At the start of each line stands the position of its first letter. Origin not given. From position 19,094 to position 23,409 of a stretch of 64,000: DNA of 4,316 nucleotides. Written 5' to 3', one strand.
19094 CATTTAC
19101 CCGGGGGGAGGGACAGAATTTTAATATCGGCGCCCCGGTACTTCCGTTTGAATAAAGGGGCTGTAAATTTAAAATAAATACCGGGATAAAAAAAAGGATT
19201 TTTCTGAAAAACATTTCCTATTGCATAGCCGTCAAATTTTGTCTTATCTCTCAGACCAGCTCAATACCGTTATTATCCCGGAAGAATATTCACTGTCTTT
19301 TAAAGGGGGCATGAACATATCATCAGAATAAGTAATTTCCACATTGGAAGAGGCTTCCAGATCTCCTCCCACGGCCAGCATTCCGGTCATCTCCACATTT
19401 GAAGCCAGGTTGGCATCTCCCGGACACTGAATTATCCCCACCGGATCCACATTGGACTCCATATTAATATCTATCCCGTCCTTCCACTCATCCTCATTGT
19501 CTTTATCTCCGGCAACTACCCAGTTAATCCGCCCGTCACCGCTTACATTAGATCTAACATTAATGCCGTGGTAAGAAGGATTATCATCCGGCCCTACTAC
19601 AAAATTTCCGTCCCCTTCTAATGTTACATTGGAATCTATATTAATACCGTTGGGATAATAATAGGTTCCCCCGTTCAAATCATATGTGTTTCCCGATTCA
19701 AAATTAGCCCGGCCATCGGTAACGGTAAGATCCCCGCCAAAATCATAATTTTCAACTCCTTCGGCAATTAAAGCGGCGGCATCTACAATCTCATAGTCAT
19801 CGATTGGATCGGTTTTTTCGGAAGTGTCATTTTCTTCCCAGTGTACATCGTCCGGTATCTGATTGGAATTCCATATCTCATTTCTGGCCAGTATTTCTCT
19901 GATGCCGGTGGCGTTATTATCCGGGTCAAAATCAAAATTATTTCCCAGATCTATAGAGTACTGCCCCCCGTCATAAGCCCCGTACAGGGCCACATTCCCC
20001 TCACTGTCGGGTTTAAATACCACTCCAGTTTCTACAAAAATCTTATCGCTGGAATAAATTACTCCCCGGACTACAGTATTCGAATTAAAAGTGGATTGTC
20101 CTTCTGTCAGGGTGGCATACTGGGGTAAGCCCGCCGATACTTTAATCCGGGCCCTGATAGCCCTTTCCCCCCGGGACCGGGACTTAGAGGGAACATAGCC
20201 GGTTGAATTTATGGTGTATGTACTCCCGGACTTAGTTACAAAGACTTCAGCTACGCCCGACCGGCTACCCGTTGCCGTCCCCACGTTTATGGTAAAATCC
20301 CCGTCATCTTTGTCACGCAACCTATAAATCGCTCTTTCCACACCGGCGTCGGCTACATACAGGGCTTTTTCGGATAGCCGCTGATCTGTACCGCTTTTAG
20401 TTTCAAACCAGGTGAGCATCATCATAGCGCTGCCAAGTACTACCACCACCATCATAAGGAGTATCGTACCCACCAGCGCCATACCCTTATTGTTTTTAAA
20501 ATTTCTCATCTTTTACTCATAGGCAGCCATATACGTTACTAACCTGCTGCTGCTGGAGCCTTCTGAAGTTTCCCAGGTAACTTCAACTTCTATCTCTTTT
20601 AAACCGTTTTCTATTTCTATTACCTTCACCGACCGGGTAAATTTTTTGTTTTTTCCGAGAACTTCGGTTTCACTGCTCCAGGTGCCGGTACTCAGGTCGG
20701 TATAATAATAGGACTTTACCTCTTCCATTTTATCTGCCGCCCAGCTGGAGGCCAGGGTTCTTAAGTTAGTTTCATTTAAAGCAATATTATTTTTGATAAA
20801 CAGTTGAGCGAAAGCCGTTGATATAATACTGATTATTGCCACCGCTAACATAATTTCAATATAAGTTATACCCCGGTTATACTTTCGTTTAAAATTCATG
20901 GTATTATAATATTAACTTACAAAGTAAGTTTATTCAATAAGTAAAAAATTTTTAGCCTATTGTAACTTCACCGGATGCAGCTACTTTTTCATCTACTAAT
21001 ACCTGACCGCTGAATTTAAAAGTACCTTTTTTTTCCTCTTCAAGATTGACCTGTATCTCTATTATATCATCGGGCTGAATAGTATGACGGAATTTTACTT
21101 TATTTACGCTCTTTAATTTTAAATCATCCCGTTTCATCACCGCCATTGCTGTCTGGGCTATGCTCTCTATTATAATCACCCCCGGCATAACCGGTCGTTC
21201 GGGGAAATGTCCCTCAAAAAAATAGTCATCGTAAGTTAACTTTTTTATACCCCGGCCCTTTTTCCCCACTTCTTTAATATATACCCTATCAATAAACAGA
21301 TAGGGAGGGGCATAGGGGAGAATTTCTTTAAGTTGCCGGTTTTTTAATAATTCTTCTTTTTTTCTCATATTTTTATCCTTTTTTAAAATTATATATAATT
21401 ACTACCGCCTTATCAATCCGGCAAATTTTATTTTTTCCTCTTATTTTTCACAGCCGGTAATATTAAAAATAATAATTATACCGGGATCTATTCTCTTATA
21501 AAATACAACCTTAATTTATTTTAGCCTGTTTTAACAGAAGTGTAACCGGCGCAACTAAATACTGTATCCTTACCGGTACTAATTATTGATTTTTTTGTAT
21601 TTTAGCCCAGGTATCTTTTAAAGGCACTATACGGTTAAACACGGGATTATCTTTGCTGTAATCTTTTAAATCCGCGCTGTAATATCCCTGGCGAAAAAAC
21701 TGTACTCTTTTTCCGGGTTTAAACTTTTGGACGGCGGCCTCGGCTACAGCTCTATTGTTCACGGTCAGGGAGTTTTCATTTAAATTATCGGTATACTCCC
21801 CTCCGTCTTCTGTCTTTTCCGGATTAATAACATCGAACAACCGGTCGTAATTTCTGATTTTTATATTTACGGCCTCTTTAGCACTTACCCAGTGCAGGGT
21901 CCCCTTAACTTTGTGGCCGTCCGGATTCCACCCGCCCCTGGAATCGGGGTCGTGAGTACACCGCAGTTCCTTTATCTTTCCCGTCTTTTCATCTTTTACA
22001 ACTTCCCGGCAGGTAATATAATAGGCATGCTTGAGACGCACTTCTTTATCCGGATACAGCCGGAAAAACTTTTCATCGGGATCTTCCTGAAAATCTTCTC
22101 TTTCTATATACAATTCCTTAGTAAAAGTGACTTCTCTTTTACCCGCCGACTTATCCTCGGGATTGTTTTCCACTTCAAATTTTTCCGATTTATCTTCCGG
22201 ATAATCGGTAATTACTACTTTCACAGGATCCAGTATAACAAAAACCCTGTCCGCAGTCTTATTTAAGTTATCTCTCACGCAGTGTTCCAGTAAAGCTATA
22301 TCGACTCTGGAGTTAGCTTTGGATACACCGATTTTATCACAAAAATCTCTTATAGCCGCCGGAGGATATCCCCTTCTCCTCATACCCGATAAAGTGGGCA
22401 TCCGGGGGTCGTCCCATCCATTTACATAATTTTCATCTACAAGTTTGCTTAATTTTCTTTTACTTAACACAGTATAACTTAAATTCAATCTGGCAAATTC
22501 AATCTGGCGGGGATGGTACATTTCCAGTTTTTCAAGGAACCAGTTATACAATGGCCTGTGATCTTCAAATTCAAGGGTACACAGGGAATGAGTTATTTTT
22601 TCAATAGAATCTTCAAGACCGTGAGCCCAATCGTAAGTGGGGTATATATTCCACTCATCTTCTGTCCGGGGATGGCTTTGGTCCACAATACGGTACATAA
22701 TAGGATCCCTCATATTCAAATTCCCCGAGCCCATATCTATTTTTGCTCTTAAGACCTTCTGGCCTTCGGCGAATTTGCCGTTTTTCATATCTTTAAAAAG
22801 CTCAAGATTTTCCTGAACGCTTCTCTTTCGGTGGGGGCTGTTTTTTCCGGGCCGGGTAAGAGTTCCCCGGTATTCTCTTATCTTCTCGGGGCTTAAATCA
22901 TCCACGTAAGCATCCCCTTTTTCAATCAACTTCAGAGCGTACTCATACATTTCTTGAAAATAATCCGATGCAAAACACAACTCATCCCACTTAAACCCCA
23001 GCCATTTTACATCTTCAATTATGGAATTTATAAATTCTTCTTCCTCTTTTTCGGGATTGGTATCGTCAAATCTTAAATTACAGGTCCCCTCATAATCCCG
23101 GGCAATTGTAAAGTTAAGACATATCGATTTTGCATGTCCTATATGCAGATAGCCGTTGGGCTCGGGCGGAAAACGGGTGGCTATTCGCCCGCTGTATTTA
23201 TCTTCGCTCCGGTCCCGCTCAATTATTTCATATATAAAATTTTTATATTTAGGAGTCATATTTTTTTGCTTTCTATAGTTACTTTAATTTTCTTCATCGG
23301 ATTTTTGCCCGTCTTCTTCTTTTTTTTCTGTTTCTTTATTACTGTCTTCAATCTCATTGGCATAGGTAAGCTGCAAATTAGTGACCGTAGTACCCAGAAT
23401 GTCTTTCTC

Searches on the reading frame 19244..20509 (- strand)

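Call 32: search_protein_families(library=ncbifam, proteins=[window:19244-20509:-], max_evalue=1e-10)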
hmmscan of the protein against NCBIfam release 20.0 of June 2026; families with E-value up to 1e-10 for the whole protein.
window:19244-20509:- (421 aa): 0 families

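Call 34: search_protein_families(library=pfam, proteins=[window:19244-20509:-], max_evalue=0.0001)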
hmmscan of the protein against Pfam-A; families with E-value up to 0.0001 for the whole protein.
window:19244-20509:- (421 aa): 1 family
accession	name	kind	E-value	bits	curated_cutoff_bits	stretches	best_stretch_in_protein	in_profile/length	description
PF14341.11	PilX_N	-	2.5e-08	34.2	25.5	1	8-58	1-51/51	PilX N-terminal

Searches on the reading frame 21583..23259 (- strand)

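Call 32: search_protein_families(library=ncbifam, proteins=[window:21583-23259:-], max_evalue=1e-10)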
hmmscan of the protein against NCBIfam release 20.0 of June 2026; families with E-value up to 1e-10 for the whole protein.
window:21583-23259:- (558 aa): 8 families
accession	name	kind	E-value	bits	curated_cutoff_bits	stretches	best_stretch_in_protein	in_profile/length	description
NF011291.0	PRK14703.1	equivalog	7.1e-248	824.8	681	1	5-556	12-561/769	glutamine--tRNA ligase/YqeY domain fusion protein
TIGR00440.1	glnS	equivalog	2.2e-212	706.6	425.8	1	27-553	2-524/524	glutamine--tRNA ligase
TIGR00463.1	gltX_arch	equivalog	4.6e-113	378.6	401.75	1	22-533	90-549/560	glutamate--tRNA ligase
NF003169.0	PRK04156.1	equivalog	2.6e-99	333.4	516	1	22-537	98-560/567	glutamate--tRNA ligase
TIGR00464.1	gltX_bact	equivalog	9.6e-25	87.4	289.95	1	26-315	2-276/470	glutamate--tRNA ligase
NF004315.1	PRK05710.1-4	equivalog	7e-18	65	250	1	28-148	1-120/274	tRNA glutamyl-Q(34) synthetase GluQRS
NF004314.0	PRK05710.1-3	equivalog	2.5e-14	53.4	256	1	26-161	7-152/297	tRNA glutamyl-Q(34) synthetase GluQRS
TIGR03838.1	queuosine_YadB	equivalog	5.8e-13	48.8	276.7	1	27-135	2-113/272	tRNA glutamyl-Q(34) synthetase GluQRS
